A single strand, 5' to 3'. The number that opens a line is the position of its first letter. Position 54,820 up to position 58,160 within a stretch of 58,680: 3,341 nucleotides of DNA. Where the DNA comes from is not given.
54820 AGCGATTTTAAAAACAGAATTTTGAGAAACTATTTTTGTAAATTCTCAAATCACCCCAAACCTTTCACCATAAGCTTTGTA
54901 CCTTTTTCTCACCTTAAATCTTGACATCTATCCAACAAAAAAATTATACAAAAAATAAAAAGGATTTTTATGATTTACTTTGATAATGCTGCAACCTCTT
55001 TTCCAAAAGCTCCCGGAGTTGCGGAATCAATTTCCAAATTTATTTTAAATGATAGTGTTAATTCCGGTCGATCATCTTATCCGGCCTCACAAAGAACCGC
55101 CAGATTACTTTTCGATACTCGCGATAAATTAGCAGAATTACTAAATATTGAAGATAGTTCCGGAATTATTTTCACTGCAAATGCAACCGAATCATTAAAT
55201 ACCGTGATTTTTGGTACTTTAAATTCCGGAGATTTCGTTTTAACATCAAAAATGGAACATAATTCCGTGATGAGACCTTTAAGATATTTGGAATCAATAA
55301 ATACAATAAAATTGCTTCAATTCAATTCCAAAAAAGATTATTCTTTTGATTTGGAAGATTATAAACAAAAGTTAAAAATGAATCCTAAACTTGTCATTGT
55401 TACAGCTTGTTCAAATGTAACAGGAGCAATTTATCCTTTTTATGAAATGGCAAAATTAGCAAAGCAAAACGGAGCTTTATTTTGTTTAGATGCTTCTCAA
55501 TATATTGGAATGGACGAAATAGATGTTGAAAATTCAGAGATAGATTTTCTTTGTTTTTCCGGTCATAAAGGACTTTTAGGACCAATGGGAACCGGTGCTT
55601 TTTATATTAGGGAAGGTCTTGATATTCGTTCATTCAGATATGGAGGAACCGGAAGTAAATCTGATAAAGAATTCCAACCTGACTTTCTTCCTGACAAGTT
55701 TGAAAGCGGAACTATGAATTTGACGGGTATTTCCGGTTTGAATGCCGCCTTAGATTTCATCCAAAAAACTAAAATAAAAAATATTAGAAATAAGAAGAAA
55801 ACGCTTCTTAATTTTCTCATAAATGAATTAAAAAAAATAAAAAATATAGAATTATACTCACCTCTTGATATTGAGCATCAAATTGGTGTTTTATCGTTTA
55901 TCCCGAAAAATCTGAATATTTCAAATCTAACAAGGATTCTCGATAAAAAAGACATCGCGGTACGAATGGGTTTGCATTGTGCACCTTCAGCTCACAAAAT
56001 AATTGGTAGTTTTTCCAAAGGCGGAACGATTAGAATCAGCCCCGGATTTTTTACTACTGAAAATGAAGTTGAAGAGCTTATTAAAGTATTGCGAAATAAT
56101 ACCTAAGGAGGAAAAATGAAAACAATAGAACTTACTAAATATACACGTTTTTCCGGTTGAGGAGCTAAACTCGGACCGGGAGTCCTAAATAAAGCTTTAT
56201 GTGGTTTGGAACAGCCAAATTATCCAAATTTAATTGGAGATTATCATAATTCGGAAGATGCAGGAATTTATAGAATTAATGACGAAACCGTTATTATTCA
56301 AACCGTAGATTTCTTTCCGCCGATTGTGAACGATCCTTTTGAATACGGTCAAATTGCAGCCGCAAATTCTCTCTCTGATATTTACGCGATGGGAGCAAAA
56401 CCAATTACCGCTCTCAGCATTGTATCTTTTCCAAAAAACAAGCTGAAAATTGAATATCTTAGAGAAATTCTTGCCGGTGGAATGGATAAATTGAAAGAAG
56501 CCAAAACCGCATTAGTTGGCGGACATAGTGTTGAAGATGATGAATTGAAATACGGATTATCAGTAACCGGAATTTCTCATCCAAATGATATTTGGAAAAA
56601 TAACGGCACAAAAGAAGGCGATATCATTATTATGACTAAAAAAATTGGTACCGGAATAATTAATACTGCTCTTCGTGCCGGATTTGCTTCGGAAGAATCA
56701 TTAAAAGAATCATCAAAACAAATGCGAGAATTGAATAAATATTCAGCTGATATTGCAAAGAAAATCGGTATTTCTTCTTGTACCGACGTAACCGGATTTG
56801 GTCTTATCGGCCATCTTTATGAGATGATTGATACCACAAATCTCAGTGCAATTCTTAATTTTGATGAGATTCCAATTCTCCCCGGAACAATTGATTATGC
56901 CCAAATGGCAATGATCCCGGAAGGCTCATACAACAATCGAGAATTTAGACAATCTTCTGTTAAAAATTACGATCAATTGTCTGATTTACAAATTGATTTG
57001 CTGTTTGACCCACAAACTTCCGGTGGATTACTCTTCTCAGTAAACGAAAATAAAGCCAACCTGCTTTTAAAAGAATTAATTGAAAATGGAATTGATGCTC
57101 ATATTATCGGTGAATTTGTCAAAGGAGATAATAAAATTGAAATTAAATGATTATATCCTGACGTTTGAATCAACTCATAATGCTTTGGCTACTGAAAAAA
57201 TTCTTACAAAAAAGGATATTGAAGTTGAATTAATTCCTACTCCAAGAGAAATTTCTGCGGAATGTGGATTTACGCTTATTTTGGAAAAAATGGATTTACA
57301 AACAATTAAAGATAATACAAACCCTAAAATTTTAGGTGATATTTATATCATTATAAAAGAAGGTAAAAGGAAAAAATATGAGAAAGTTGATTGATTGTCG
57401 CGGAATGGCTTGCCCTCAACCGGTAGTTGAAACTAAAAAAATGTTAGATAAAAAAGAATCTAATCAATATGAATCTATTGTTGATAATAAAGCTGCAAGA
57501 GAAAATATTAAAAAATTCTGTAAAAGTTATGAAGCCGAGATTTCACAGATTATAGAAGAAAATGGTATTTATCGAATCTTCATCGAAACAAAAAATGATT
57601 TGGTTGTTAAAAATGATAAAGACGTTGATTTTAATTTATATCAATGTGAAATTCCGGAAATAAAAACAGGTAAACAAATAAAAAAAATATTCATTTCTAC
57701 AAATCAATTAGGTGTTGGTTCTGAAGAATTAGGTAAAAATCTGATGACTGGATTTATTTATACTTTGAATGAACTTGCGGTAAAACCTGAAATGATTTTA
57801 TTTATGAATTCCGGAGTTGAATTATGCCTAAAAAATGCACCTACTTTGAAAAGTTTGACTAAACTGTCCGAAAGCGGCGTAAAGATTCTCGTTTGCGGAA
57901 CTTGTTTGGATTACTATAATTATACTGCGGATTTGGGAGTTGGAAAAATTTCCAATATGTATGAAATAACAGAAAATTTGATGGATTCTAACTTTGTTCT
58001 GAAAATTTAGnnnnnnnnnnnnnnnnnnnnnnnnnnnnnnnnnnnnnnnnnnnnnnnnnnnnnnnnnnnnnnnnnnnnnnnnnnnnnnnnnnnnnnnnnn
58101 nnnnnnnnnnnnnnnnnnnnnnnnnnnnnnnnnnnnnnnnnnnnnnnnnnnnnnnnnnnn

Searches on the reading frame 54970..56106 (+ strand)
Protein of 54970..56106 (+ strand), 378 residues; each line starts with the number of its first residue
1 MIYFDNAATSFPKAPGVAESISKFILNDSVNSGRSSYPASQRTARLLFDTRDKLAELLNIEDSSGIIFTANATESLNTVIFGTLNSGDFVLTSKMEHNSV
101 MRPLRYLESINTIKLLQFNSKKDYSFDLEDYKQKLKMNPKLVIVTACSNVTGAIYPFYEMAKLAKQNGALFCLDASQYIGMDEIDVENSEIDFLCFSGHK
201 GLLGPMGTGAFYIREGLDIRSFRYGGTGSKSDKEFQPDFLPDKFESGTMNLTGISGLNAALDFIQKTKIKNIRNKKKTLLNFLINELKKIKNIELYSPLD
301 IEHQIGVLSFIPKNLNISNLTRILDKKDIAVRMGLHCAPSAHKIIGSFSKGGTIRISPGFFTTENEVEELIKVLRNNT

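Call 11: search_protein_families(library=pfam, proteins=[window:54970-56106:+])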
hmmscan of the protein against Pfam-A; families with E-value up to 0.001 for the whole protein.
window:54970-56106:+ (378 aa): 4 families
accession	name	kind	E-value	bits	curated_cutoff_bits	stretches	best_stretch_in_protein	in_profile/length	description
PF00266.25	Aminotran_5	-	2.6e-82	277.2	21.5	1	2-370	1-371/371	Aminotransferase class-V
PF00155.27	Aminotran_1_2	-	3.9e-11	43.2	19.7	1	49-174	46-185/361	Aminotransferase class I and II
PF01212.27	Beta_elim_lyase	-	2e-06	27.8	27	1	51-208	38-207/288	Beta-eliminating lyase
PF01053.26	Cys_Met_Meta_PP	-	0.00023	20.3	27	1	50-176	53-175/381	Cys/Met metabolism PLP-dependent enzyme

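Call 31: search_protein_families(library=ncbifam, proteins=[window:54970-56106:+])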
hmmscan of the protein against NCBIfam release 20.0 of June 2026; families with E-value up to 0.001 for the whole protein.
window:54970-56106:+ (378 aa): 38 families (the best 25 are shown)
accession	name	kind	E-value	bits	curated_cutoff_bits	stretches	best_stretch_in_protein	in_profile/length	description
TIGR01977.1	am_tr_V_EF2568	hypoth_equivalog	5.2e-127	423.9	377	1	2-375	1-374/376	cysteine desulfurase family protein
NF040779.1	Sec_lyase_SclA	exception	4.5e-89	299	525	1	2-375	1-374/378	selenocysteine lyase SclA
TIGR01979.1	sufS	subfamily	3.4e-79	266.6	475.1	1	1-376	19-397/403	SufS family cysteine desulfurase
NF041166.1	f2_encap_cargo1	exception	2.8e-56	191.9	800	1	1-375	246-621/623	family 2A encapsulin nanocompartment cargo protein cysteine desulfurase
NF008126.0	PRK10874.1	equivalog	7.1e-48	163.7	607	1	2-375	21-393/401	cysteine desulfurase CsdA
TIGR03392.1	FeS_syn_CsdA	equivalog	6.6e-47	160.5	493.6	1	2-375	18-390/398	cysteine desulfurase CsdA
TIGR03402.1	FeS_nifS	equivalog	8.1e-47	159.8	530.75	1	2-375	1-367/379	cysteine desulfurase NifS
NF006791.0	PRK09295.1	equivalog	1e-46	159.8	661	1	2-375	25-399/406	cysteine desulfurase SufS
TIGR01976.1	am_tr_V_VC1184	hypoth_equivalog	1.3e-42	146.5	352.35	1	1-374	19-401/401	cysteine desulfurase-like protein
TIGR03235.1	DNA_S_dndA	equivalog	1.2e-39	136.6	480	1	3-341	1-328/353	cysteine desulfurase DndA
TIGR02006.1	IscS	equivalog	4.4e-37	128.1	643.2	1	2-376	5-373/402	IscS subfamily cysteine desulfurase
NF010611.0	PRK14012.1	equivalog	1.4e-36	126.4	548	1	2-376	7-377/406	IscS subfamily cysteine desulfurase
TIGR03403.1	nifS_epsilon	equivalog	3.6e-32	111.6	587.7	1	2-376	1-371/382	NifS family cysteine desulfurase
NF002806.0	PRK02948.1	subfamily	1.6e-26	93.2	304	1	1-375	1-369/381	IscS subfamily cysteine desulfurase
NF051467.1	peri_mod_PvdN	equivalog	1.1e-13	50.7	650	1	9-376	62-423/425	pyoverdine-tailoring periplasmic protein PvdN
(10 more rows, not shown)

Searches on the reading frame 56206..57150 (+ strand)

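Call 11: search_protein_families(library=pfam, proteins=[window:56206-57150:+])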
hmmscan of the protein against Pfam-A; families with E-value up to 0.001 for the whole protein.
window:56206-57150:+ (314 aa): 2 families
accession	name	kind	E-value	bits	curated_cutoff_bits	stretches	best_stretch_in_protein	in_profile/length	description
PF00586.29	AIRS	-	1.3e-25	90.4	24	1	17-123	2-111/112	AIR synthase related protein, N-terminal domain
PF02769.27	AIRS_C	-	2.2e-18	67.3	23.1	1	136-309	1-150/156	AIR synthase related protein, C-terminal domain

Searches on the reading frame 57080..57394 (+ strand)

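Call 11: search_protein_families(library=pfam, proteins=[window:57080-57394:+])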
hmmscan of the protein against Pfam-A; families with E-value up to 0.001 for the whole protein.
window:57080-57394:+ (104 aa): 1 family
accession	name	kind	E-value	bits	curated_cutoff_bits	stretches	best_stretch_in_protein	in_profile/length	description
PF11823.13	Se_S_carrier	-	2.6e-18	65.7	25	1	24-78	1-55/69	Putative Se/S carrier protein-like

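Call 31: search_protein_families(library=ncbifam, proteins=[window:57080-57394:+])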
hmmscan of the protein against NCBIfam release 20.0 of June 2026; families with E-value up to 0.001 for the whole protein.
window:57080-57394:+ (104 aa): 0 families

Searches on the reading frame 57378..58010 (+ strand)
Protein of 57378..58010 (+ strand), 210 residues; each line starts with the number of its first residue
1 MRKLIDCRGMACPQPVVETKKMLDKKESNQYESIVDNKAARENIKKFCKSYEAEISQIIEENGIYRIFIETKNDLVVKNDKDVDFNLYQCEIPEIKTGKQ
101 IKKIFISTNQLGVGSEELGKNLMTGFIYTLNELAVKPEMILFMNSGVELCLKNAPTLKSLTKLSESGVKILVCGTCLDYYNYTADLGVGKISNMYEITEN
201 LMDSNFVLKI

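Call 11: search_protein_families(library=pfam, proteins=[window:57378-58010:+])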
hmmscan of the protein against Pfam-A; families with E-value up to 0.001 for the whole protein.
window:57378-58010:+ (210 aa): 2 families
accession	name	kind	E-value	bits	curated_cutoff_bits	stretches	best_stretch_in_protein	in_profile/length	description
PF01206.22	TusA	-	7.5e-19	67.8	28.6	1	5-70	3-69/70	Sulfurtransferase TusA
PF02635.20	DsrE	-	1.7e-05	25.4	22.7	1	140-199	36-105/116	DsrE/DsrF-like family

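Call 31: search_protein_families(library=ncbifam, proteins=[window:57378-58010:+])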
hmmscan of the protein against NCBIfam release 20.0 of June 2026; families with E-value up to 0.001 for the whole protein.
window:57378-58010:+ (210 aa): 2 families
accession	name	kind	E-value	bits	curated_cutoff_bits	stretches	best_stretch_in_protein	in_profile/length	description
TIGR03527.1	selenium_YedF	equivalog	9.6e-59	198.5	110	1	5-209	1-193/194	sulfurtransferase-like selenium metabolism protein YedF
NF001423.0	PRK00299.1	equivalog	5e-06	26.2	78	1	3-72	10-80/82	sulfurtransferase TusA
